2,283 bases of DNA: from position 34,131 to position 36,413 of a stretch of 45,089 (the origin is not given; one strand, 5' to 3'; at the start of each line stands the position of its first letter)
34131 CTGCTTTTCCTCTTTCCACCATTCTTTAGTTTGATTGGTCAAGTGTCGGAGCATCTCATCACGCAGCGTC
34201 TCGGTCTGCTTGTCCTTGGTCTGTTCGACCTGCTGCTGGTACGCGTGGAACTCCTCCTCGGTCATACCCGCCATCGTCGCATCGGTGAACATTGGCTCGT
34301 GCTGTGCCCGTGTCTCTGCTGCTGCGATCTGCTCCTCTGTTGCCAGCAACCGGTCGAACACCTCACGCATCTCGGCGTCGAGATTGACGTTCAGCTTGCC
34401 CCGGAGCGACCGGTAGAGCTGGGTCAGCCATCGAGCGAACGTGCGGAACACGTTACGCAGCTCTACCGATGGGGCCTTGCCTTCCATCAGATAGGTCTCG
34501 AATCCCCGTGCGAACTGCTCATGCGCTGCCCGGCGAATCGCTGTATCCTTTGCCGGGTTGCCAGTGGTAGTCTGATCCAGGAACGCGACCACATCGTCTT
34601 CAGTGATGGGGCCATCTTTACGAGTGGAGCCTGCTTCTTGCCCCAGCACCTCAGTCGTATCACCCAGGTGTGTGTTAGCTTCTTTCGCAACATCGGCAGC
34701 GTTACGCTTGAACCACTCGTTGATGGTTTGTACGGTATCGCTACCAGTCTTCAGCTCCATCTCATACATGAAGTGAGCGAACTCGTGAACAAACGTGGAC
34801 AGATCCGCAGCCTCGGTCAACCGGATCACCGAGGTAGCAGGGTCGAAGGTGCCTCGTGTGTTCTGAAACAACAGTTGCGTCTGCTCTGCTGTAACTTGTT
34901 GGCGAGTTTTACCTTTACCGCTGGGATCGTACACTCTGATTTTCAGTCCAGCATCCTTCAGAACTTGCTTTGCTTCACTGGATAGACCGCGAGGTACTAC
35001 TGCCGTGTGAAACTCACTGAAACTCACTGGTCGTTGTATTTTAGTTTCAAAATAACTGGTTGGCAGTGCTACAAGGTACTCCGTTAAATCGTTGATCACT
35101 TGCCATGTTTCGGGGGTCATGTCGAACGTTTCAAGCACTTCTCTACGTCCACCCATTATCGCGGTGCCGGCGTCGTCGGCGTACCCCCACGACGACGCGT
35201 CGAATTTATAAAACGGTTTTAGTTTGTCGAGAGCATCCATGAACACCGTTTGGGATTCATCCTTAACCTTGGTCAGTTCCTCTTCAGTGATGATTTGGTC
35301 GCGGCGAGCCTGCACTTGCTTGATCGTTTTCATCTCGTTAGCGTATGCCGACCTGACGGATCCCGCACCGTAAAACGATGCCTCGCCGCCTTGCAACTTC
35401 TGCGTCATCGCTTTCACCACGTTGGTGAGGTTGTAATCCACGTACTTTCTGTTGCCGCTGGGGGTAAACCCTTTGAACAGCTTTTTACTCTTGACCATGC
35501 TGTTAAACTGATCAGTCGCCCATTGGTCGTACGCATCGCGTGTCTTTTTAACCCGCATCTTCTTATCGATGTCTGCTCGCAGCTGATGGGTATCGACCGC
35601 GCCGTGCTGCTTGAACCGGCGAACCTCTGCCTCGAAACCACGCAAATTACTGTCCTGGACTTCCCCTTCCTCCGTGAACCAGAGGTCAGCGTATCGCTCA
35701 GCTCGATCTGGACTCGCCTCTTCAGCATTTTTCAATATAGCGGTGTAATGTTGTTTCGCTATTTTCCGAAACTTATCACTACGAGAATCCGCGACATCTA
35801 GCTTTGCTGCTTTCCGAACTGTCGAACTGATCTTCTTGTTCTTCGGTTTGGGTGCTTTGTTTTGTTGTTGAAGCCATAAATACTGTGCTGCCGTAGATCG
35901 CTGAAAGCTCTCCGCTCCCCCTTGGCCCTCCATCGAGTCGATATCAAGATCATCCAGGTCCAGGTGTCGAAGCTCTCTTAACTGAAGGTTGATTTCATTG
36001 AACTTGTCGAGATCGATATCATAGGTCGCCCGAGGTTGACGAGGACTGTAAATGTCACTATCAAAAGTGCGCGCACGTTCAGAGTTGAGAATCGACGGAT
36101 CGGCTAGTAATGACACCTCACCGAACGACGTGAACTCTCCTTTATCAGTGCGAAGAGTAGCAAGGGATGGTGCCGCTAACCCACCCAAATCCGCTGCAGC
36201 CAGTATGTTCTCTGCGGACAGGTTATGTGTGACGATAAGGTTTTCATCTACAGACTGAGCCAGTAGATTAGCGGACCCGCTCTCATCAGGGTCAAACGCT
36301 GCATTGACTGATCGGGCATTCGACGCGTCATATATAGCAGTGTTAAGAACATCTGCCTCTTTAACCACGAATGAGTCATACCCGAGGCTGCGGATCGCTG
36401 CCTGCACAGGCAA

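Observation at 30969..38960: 2663-aa internal virion protein with polyvalent-protein architecture (about 18% of the genome)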

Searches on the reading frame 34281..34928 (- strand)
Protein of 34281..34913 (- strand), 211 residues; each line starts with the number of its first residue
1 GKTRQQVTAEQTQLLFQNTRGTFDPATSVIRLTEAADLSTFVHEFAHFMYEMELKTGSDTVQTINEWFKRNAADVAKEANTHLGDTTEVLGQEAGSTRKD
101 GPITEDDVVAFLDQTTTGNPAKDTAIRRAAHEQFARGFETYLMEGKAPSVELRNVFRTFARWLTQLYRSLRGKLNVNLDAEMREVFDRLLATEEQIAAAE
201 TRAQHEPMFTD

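Call 12: search_protein_families(library=pfam, proteins=[window:34281-34913:-], max_evalue=10)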
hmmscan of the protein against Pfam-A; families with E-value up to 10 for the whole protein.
seq(211 aa): 2 families
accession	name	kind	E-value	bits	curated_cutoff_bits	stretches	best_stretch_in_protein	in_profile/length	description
PF01432.26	Peptidase_M3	-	0.012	15.4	27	1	32-114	235-315/457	Peptidase family M3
PF21000.2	RMI1_N_N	-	0.095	13.8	23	1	161-192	12-44/49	RMI1, N-terminal helical domain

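Call 49: search_solved_structures(query=A3, max_evalue=10, show_alignments=3)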
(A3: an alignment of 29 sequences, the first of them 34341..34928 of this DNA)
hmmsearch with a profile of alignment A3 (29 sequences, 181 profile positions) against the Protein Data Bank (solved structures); distinct sequences matched with E-value up to 10: 3.
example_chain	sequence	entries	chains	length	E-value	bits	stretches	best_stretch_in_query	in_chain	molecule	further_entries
9i38_A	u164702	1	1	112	0.046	16.6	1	109-181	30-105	m4D2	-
2a5j_A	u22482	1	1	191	0.23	14.3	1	90-162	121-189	Ras-related protein Rab-2B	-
6raw_6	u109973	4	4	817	0.28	14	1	11-99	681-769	DNA replication licensing factor Mcm6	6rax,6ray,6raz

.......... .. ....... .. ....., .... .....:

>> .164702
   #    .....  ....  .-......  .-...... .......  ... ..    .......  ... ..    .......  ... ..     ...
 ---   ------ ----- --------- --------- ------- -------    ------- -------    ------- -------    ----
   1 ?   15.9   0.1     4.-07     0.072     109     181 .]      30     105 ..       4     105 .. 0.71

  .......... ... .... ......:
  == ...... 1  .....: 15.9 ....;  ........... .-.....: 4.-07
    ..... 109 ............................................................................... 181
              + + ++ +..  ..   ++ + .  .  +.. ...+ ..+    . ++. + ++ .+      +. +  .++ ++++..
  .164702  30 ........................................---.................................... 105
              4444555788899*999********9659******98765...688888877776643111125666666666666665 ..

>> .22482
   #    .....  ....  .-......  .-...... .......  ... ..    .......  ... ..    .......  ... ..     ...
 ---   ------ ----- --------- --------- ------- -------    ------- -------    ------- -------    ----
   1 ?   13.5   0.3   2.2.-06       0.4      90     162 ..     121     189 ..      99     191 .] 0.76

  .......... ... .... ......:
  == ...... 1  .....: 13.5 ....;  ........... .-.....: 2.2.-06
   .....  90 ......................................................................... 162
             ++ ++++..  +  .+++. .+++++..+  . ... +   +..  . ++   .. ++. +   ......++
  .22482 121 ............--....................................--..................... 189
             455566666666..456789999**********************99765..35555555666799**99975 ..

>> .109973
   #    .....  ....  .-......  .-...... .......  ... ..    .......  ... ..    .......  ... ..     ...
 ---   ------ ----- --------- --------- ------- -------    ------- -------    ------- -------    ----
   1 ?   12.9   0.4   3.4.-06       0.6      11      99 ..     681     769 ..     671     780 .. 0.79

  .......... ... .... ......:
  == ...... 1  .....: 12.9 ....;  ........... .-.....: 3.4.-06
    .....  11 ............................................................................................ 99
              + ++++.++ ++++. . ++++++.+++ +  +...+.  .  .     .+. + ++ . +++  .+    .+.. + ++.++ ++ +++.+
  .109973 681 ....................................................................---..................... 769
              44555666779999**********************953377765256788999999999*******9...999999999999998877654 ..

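Call 50: search_protein_families(library=pfam, alignment_id=A3, max_evalue=1)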
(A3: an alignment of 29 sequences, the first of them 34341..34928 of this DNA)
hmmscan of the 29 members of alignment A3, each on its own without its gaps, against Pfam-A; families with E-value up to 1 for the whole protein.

A. member 1, window:34341-34928:- (196 aa): 1 family
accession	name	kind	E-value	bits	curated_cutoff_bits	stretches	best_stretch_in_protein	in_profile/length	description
PF01432.26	Peptidase_M3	-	0.01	15.6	27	1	37-119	235-315/457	Peptidase family M3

B. families by the number of members that match (of 29 scanned): 24 families
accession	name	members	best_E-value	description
PF01785.22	Closter_coat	5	0.021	Closterovirus coat protein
PF20573.4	DUF6782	4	0.0012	Putative metallopeptidase family (DUF6782)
PF01432.26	Peptidase_M3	3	0.01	Peptidase family M3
PF07067.16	DUF1340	3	0.088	Protein of unknown function (DUF1340)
PF21000.2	RMI1_N_N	2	0.077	RMI1, N-terminal helical domain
PF24564.1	DUF7605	1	0.00089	Domain of unknown function (DUF7605)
PF23272.1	DUF7075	1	0.0058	Domain of unknown function (DUF7075)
PF01715.23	IPPT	1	0.02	IPP transferase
PF12480.13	GARIL_Rab2_bd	1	0.028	Golgi associated RAB2 interactor protein-like, Rab2B-binding domain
PF09036.15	Bcr-Abl_Oligo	1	0.03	Bcr-Abl oncoprotein oligomerisation domain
PF18796.6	LPD1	1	0.033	Large polyvalent protein-associated domain 1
PF21977.1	DUF6926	1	0.038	Domain of unknown function (DUF6926)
PF10070.14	DabA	1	0.048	Probable inorganic carbon transporter subunit DabA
PF16722.10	SAPIS-gp6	1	0.058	Pathogenicity island protein gp6 in Staphylococcus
PF14891.12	Peptidase_M91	1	0.11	Effector protein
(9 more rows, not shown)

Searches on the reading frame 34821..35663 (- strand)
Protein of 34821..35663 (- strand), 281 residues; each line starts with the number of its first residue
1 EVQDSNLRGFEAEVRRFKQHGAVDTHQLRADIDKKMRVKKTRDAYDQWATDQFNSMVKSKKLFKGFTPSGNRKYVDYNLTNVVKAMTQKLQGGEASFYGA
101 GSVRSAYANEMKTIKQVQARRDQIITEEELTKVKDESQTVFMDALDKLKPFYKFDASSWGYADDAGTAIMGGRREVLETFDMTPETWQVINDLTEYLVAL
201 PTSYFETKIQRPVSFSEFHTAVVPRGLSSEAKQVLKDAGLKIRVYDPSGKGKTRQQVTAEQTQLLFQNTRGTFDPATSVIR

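Call 12: search_protein_families(library=pfam, proteins=[window:34821-35663:-], max_evalue=10)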
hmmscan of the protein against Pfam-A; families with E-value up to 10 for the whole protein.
seq(281 aa): 1 family
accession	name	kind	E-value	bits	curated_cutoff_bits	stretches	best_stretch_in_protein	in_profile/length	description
PF08681.18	TacA1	-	0.17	12.3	21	1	116-147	32-63/80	Antitoxin TacA 1-like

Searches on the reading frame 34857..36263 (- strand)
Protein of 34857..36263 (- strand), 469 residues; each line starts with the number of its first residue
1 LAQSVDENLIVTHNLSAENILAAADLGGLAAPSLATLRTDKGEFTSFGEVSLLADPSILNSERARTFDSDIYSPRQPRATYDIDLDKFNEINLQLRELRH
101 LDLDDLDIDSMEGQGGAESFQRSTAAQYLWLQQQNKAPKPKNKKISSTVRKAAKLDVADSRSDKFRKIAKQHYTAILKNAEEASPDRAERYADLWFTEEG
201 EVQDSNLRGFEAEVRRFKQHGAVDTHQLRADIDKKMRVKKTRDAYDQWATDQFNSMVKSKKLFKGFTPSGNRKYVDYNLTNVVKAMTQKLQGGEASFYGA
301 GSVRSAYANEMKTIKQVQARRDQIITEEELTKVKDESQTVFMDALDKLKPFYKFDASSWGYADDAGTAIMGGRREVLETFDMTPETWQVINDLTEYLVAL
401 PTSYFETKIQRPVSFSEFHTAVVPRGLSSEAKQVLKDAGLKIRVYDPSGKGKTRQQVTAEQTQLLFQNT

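Call 90: search_dna_similar(query=window:34857-36263:-, collection=plasmids, mode=protein, max_rows=15)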
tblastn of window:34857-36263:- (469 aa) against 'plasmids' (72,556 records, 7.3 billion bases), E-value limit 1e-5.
Records with a match: 4; places in all: 4; records where one place covers at least 80% of the query: 0.
Best place of each record, by identity: <60% 4.
By first word of the organism name: Vibrio 4.
By predicted mobility (MOB-suite, as given by PLSDB): non-mobilizable 4.
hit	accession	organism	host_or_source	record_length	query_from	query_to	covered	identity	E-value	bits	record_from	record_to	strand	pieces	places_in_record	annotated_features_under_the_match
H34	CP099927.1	Vibrio parahaemolyticus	Anadara tuberculosa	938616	279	466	40%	31.2%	3e-12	77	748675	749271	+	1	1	hypothetical protein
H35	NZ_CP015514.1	Vibrio vulnificus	Mactra veneriformis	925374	279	466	40%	31.2%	9e-12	75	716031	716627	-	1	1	hypothetical protein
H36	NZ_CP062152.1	Vibrio parahaemolyticus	oyster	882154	279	466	40%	28.5%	2e-10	71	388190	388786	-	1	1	hypothetical protein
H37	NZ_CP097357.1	Vibrio parahaemolyticus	oyster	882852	279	466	40%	28.5%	2e-10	71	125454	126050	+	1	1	hypothetical protein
